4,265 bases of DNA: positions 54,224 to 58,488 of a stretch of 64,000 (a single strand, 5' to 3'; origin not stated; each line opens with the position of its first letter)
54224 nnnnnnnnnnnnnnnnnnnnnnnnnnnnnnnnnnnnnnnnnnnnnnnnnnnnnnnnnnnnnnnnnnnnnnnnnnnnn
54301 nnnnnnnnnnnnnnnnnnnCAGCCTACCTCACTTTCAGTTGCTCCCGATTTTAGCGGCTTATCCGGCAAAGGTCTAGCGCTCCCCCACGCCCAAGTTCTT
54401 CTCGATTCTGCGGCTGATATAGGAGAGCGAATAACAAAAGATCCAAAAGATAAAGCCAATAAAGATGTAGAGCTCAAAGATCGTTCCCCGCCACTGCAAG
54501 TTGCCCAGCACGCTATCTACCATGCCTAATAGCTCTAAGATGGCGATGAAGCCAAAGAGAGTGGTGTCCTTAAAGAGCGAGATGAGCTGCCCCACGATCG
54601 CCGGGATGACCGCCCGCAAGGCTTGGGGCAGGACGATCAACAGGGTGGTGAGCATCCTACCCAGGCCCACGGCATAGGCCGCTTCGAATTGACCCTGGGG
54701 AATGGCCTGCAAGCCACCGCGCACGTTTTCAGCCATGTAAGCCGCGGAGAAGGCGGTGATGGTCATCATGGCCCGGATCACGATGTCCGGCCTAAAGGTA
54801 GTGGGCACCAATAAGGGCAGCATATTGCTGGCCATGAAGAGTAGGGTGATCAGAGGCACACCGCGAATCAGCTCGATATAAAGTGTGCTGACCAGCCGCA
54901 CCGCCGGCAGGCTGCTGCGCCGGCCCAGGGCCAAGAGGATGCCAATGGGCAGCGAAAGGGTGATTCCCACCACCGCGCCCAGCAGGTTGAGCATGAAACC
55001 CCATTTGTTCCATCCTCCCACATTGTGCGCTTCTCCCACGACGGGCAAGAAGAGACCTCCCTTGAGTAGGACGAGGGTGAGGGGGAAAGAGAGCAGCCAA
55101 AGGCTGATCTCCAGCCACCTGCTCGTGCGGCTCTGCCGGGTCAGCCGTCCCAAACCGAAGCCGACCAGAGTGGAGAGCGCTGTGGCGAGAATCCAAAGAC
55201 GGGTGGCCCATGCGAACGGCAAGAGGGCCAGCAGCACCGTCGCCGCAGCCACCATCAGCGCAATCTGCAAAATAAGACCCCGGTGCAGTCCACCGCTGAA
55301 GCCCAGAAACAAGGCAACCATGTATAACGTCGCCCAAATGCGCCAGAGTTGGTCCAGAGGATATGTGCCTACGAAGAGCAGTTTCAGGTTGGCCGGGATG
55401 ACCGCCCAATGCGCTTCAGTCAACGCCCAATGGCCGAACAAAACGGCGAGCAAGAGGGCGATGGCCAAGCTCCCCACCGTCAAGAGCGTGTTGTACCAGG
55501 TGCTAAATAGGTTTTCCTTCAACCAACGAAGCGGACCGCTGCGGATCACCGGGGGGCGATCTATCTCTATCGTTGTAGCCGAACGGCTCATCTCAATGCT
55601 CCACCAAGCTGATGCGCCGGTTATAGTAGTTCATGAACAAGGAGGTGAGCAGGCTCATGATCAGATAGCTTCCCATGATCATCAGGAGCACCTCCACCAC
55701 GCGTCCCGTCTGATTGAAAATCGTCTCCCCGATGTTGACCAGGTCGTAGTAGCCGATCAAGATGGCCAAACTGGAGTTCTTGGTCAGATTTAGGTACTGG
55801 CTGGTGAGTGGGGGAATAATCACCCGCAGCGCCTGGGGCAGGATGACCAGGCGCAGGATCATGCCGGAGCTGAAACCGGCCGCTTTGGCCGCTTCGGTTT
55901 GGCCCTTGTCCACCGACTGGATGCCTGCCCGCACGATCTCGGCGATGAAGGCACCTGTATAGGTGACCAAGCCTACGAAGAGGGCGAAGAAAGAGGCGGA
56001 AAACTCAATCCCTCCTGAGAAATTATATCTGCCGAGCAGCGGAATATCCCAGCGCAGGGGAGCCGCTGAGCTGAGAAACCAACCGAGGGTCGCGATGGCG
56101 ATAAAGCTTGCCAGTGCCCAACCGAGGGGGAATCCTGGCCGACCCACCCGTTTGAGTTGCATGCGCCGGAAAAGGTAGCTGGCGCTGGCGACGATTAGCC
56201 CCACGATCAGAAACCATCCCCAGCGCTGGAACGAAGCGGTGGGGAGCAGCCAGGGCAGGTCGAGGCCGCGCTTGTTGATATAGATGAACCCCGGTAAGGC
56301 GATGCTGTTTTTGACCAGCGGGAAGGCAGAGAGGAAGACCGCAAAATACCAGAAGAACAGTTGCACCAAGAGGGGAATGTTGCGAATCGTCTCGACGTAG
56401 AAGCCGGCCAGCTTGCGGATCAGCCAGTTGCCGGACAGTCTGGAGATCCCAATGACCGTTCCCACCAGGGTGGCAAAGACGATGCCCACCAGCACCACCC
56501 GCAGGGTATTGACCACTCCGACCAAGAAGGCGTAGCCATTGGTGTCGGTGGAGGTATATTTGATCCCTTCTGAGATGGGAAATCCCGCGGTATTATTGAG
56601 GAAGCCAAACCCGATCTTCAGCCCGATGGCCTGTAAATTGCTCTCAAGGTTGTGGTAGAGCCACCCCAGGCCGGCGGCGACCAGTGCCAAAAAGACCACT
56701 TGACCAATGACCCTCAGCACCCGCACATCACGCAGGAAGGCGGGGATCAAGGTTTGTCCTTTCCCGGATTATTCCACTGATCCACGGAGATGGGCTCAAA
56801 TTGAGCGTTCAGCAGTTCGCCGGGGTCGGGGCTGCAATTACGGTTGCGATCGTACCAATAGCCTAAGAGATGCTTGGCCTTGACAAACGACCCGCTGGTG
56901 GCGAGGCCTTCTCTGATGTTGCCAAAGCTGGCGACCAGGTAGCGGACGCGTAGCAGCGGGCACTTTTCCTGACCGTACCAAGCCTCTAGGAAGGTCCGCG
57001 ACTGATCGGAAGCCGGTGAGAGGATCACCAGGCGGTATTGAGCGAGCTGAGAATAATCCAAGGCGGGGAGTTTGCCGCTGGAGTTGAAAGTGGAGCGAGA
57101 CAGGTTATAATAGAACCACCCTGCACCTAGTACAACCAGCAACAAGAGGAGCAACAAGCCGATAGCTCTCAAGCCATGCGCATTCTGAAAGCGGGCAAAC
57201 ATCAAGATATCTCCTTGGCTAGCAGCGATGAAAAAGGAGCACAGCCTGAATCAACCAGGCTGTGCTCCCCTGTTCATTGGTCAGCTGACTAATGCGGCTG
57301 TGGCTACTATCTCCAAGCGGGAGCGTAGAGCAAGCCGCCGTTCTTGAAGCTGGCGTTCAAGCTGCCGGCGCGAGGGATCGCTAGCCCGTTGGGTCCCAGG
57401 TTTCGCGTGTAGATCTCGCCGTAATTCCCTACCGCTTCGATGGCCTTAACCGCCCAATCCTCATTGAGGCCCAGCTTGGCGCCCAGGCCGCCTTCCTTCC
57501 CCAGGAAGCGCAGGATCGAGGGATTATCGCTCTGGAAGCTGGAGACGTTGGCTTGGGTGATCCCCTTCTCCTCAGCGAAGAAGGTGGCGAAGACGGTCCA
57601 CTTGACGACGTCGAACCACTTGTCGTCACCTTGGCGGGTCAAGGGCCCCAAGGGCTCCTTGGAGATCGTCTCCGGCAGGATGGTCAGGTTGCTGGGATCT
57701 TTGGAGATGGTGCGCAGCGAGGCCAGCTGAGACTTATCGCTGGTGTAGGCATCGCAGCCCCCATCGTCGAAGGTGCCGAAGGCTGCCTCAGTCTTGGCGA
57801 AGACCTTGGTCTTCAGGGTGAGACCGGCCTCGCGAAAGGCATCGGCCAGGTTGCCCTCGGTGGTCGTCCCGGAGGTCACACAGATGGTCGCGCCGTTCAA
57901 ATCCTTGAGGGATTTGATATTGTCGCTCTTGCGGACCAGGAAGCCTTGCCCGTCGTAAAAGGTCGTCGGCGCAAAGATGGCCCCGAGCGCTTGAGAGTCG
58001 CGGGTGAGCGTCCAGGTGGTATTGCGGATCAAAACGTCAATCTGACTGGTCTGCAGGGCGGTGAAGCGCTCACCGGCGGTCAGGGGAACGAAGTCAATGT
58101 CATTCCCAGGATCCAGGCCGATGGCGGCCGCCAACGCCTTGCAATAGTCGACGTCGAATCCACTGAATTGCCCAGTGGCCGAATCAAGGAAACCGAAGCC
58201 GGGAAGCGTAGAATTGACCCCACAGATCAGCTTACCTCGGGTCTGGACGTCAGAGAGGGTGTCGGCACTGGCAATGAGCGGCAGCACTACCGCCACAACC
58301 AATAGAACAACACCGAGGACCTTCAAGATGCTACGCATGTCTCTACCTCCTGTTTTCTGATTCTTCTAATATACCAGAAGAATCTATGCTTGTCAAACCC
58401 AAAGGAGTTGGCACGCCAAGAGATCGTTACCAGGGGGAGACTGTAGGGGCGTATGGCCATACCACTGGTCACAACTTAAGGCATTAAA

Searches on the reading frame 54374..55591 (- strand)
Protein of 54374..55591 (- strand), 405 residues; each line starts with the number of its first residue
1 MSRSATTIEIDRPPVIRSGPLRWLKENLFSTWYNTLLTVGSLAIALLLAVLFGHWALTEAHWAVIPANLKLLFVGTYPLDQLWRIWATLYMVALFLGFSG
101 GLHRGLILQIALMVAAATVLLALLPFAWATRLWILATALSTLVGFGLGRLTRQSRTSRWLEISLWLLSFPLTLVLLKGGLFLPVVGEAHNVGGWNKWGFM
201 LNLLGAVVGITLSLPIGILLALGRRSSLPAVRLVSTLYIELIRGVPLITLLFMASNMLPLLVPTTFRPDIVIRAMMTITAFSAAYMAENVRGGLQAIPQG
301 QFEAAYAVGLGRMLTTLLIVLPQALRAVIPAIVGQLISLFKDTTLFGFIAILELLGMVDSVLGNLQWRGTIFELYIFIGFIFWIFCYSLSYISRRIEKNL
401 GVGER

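Call 48: search_protein_families(library=pfam, proteins=[window:54374-55591:-], max_evalue=0.000001)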
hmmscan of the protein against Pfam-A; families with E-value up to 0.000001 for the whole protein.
window:54374-55591:- (405 aa): 1 family
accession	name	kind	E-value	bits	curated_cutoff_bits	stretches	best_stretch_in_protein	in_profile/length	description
PF00528.27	BPD_transp_1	-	5e-15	56.2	26.4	1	214-399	2-181/184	Binding-protein-dependent transport system inner membrane component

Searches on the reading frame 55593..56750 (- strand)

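Call 48: search_protein_families(library=pfam, proteins=[window:55593-56750:-], max_evalue=0.000001)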
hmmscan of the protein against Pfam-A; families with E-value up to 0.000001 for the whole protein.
window:55593-56750:- (385 aa): 1 family
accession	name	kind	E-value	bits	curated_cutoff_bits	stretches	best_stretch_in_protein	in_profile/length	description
PF00528.27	BPD_transp_1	-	2.9e-14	53.7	26.4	1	182-381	3-183/184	Binding-protein-dependent transport system inner membrane component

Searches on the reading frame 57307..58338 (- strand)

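Call 48: search_protein_families(library=pfam, proteins=[window:57307-58338:-], max_evalue=0.000001)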
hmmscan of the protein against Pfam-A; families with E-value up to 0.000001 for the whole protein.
window:57307-58338:- (343 aa): 1 family
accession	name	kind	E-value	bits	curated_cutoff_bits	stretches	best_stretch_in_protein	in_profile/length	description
PF00497.25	SBP_bac_3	-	3.6e-16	59.6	26.4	1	37-243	1-107/132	Bacterial extracellular solute-binding proteins, family 3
